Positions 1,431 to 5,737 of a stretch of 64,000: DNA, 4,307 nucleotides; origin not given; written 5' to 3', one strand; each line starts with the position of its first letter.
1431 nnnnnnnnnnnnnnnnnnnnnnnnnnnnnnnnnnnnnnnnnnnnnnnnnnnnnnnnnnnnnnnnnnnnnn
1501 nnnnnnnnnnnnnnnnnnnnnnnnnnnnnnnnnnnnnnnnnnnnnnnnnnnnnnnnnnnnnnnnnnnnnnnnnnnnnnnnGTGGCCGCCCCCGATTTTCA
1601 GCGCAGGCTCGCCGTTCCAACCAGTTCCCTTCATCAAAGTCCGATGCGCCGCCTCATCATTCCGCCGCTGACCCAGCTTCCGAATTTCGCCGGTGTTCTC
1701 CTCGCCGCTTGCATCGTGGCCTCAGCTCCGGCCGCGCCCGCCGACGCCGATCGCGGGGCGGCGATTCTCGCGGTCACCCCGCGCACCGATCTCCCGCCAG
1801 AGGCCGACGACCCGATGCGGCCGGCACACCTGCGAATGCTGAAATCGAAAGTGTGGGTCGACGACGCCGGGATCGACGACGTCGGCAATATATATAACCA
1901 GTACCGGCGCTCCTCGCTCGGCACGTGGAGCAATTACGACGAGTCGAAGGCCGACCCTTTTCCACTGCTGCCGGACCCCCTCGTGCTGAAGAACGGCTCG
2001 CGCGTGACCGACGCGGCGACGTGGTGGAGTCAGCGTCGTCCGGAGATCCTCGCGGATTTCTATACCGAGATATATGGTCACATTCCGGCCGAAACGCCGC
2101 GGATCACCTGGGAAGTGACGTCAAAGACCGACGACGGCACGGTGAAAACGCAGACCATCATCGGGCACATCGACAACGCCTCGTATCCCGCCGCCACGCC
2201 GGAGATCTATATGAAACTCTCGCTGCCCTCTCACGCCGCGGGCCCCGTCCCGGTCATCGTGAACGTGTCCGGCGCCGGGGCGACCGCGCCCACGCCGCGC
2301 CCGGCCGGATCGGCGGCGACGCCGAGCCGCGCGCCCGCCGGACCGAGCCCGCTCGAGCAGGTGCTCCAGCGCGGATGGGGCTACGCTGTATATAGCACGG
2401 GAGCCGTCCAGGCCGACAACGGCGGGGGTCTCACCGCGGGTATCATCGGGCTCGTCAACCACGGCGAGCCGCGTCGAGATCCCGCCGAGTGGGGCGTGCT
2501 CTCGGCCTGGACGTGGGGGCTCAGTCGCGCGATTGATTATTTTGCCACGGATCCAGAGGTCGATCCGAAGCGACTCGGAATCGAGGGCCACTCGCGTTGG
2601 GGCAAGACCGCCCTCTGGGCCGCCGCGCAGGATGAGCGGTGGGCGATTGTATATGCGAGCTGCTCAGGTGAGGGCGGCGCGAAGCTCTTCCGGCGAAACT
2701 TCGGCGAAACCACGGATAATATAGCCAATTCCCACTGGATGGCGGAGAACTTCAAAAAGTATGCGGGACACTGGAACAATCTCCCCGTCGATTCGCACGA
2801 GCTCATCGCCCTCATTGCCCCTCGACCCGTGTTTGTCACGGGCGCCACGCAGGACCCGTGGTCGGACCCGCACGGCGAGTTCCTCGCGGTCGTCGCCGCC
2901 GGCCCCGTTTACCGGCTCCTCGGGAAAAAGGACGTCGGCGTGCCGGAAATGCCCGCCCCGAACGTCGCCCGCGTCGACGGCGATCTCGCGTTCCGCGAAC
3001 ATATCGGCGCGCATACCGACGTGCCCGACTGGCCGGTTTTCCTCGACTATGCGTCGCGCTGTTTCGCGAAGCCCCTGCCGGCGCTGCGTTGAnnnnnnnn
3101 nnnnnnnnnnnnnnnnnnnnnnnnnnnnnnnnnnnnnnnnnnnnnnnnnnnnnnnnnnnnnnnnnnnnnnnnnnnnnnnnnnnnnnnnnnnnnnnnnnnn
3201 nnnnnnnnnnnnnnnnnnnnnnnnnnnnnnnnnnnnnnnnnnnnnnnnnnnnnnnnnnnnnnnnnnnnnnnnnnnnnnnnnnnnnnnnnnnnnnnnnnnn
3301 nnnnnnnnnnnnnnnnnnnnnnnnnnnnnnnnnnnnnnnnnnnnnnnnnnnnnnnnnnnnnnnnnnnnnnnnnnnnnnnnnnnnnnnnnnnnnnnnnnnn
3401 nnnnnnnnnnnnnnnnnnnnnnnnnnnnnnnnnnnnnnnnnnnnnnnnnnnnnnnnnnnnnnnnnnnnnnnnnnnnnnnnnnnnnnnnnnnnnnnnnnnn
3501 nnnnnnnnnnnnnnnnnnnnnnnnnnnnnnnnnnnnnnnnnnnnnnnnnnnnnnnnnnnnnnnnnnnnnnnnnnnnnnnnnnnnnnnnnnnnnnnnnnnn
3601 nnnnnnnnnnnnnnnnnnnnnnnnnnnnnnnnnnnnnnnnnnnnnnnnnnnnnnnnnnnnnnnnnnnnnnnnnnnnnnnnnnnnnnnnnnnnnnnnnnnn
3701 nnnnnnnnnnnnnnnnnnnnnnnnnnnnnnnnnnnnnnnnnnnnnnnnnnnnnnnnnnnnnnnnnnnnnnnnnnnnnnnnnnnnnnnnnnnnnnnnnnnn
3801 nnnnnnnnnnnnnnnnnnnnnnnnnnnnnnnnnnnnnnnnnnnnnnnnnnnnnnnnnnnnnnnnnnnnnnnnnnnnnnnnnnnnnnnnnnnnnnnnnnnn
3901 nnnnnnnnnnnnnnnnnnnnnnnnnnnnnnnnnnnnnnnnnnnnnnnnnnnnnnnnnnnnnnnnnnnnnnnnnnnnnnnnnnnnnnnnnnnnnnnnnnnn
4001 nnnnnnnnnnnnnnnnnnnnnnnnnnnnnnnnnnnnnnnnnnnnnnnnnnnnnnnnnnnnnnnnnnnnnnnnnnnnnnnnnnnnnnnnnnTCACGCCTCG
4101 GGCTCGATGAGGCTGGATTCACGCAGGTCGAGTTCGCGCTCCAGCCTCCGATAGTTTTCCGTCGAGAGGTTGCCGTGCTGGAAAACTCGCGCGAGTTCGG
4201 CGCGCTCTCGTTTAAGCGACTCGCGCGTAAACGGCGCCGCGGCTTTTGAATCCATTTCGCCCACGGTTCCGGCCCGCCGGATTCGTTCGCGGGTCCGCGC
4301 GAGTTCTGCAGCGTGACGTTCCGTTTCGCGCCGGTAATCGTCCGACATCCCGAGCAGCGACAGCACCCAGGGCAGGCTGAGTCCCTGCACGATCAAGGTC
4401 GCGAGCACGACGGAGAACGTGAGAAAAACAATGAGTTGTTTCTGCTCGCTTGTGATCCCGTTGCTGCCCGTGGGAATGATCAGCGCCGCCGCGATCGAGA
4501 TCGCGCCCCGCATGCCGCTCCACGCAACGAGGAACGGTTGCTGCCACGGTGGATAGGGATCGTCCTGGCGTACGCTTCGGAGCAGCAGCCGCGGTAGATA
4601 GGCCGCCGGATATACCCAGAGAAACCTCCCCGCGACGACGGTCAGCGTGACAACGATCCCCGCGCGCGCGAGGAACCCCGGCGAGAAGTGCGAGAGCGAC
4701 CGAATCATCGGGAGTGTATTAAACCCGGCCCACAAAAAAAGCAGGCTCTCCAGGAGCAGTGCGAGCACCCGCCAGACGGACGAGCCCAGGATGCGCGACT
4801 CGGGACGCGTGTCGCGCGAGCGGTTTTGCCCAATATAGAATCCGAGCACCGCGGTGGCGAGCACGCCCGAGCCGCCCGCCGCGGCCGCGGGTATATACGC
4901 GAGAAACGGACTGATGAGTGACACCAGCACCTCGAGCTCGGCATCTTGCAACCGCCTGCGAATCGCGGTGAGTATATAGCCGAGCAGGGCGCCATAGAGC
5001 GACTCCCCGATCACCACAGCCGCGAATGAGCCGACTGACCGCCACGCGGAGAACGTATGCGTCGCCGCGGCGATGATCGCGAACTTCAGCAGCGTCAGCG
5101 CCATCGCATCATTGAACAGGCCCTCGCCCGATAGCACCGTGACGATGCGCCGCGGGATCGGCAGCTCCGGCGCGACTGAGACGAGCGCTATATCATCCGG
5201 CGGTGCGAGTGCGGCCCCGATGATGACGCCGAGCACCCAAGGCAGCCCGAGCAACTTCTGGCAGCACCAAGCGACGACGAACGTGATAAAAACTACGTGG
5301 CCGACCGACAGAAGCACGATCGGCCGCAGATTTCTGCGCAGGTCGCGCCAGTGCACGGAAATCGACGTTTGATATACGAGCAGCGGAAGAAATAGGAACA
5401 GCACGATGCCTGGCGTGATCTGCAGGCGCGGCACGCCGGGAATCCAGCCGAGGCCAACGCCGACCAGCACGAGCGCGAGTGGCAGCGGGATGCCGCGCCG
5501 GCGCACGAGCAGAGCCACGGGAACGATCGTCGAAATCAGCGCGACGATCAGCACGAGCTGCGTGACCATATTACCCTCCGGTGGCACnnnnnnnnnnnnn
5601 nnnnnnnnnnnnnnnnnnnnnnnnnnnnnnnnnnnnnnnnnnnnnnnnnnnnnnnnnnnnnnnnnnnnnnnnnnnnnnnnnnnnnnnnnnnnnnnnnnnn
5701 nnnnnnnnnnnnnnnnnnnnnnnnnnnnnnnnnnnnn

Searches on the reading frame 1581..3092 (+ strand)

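Call 36: search_protein_families(library=pfam, proteins=[window:1581-3092:+], max_evalue=0.0001)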
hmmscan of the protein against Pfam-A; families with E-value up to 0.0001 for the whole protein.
window:1581-3092:+ (503 aa): 1 family
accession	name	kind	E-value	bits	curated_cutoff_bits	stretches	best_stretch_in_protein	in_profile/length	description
PF22244.2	GCE_fung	-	1.5e-34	120.3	27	1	303-448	76-231/231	Glucuronyl esterase, fungi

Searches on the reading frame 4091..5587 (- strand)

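Call 36: search_protein_families(library=pfam, proteins=[window:4091-5587:-], max_evalue=0.0001)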
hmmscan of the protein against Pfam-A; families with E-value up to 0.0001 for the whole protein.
window:4091-5587:- (498 aa): 1 family
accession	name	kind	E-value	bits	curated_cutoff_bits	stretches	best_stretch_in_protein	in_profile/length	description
PF00999.27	Na_H_Exchanger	-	1.2e-50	172.8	26.2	1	17-409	2-373/375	Sodium/hydrogen exchanger, transmembrane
